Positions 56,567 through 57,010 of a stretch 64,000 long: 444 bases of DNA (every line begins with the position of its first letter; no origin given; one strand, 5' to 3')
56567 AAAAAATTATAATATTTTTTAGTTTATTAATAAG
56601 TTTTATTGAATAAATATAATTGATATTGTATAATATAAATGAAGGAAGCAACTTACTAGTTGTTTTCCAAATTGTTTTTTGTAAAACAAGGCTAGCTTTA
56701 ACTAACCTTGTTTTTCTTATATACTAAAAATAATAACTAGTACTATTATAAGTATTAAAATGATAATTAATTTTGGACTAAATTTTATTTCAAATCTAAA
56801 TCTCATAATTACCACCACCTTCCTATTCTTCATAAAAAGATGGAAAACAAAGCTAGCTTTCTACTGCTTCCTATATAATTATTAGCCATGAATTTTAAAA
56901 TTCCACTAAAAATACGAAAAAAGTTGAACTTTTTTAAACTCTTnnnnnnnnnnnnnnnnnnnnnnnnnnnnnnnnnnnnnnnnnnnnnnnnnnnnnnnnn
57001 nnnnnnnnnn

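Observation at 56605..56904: Convergent small RNA plus 29-aa hydrophobic peptide gene sharing one terminator: a type I toxin-antitoxin-like module missing from the ORF track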

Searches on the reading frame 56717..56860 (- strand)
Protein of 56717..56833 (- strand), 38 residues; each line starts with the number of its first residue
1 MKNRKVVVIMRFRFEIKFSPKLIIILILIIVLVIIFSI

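Call 14: search_protein_families(library=ncbifam, proteins=[window:56720-56833:-], max_evalue=10)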
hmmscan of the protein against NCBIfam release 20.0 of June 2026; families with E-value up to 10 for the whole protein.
seq(38 aa): 2 families
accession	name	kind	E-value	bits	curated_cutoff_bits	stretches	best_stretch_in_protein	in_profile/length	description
NF002318.0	PRK01253.1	equivalog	1.2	8.9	55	1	15-36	27-48/55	preprotein translocase subunit Sec61beta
NF038277.1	accessory_MacP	equivalog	1.7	9.2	45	1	17-36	72-91/98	cell wall synthase accessory phosphoprotein MacP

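Call 15: search_protein_families(library=pfam, proteins=[window:56720-56833:-], max_evalue=10)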
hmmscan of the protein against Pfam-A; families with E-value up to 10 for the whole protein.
seq(38 aa): 0 families

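Call 19: find_encoding_contigs(protein=window:56717-56833:-, flank=5000, max_places=8)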
Protein window:56717-56833:- (38 aa): no gene with exactly this product is on record in the collection.

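Call 34: find_homologous_proteins(query=A4, max_evalue=0.01)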
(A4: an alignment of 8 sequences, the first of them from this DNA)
Query A4 (8 sequences) (47 aa, profile of the alignment): 3 proteins with E <= 0.01 among 3220 candidates.
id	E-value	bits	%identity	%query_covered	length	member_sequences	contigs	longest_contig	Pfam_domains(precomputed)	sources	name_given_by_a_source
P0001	1.3e-18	84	67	38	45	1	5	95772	-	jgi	-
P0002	8.9e-4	37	-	-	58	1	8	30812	-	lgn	-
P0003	1.3e-3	36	-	-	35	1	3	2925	-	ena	-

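Call 36: find_encoding_contigs(protein=P0001, flank=5000, max_places=6)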
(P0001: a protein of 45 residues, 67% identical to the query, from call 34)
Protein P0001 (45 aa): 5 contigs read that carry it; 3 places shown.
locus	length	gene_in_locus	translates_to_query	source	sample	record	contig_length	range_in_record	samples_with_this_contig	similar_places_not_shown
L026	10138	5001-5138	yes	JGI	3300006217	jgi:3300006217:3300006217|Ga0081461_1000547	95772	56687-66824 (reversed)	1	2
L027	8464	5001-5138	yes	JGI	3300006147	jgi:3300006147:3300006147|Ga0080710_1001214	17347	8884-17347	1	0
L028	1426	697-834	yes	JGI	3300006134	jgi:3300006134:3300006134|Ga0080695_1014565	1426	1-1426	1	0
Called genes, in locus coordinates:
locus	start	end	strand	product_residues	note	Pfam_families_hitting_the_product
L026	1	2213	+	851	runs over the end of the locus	PF01624:MutS_I, PF05188:MutS_II, PF05192:MutS_III, PF05190:MutS_IV, PF00488:MutS_V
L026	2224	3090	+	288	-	-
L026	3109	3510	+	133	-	PF01029:NusB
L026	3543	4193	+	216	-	PF00702:Hydrolase, PF13419:HAD_2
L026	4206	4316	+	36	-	-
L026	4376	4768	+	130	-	-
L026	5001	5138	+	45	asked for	-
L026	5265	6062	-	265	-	PF03848:TehB (weak), PF01209:Ubie_methyltran (weak), PF13489:Methyltransf_23, PF05175:MTS (weak), PF13847:Methyltransf_31, PF08241:Methyltransf_11, PF08242:Methyltransf_12, PF13649:Methyltransf_25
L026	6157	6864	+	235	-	PF12686:DUF3800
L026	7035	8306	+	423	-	PF13742:tRNA_anti_2, PF01336:tRNA_anti-codon, PF02601:Exonuc_VII_L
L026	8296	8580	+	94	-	-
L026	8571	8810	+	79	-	PF02609:Exonuc_VII_S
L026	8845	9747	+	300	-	PF00483:NTP_transferase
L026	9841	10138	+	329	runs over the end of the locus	PF13180:PDZ_2 (weak), PF05580:Peptidase_S55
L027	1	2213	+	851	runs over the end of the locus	PF01624:MutS_I, PF05188:MutS_II, PF05192:MutS_III, PF05190:MutS_IV, PF00488:MutS_V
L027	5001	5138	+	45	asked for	-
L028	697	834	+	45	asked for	-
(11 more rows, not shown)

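Call 37: find_encoding_contigs(protein=P0002, flank=3000, max_places=8)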
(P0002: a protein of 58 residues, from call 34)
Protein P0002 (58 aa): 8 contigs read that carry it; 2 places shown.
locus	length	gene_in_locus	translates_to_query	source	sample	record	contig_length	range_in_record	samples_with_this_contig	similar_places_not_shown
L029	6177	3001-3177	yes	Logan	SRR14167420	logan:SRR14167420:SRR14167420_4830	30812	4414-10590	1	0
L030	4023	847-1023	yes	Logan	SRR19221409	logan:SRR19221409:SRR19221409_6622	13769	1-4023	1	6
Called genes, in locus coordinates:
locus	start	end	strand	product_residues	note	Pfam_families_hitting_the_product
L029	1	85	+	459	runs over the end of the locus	-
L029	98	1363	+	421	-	PF13425:O-antigen_lig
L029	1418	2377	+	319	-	PF00535:Glycos_transf_2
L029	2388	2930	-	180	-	PF00132:Hexapep, PF14602:Hexapep_2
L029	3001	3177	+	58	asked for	-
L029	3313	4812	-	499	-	PF03816:LytR_cpsA_psr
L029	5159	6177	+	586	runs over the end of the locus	PF00404:Dockerin_1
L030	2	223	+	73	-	?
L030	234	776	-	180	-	PF00132:Hexapep, PF14602:Hexapep_2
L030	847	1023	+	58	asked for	-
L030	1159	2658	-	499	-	PF03816:LytR_cpsA_psr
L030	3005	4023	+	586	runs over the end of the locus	PF00404:Dockerin_1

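Call 38: find_encoding_contigs(protein=P0003, flank=3000, max_places=6)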
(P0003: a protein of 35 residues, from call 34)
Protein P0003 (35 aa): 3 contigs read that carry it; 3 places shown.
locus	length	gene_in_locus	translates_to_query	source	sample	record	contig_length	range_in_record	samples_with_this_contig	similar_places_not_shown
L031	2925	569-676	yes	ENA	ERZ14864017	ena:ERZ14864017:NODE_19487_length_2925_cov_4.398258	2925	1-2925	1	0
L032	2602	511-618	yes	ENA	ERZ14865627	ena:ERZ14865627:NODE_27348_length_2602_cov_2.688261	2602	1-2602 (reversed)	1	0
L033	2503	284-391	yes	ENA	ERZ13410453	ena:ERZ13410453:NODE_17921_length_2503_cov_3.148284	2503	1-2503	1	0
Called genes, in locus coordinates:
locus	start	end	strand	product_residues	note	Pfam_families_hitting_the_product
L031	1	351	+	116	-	?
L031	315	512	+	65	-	PF13419:HAD_2 (weak)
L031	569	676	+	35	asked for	-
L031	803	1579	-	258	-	PF03848:TehB (weak), PF01209:Ubie_methyltran (weak), PF13489:Methyltransf_23, PF13847:Methyltransf_31, PF08241:Methyltransf_11, PF08242:Methyltransf_12 (weak), PF13649:Methyltransf_25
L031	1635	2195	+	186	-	PF07751:Abi_2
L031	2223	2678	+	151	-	-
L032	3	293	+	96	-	?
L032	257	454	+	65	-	PF13419:HAD_2 (weak)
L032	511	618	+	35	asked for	-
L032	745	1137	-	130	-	-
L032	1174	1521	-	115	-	PF03848:TehB (weak), PF13847:Methyltransf_31 (weak), PF13649:Methyltransf_25, PF08241:Methyltransf_11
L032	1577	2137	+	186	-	PF07751:Abi_2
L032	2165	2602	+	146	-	?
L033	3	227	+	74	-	?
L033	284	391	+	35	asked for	-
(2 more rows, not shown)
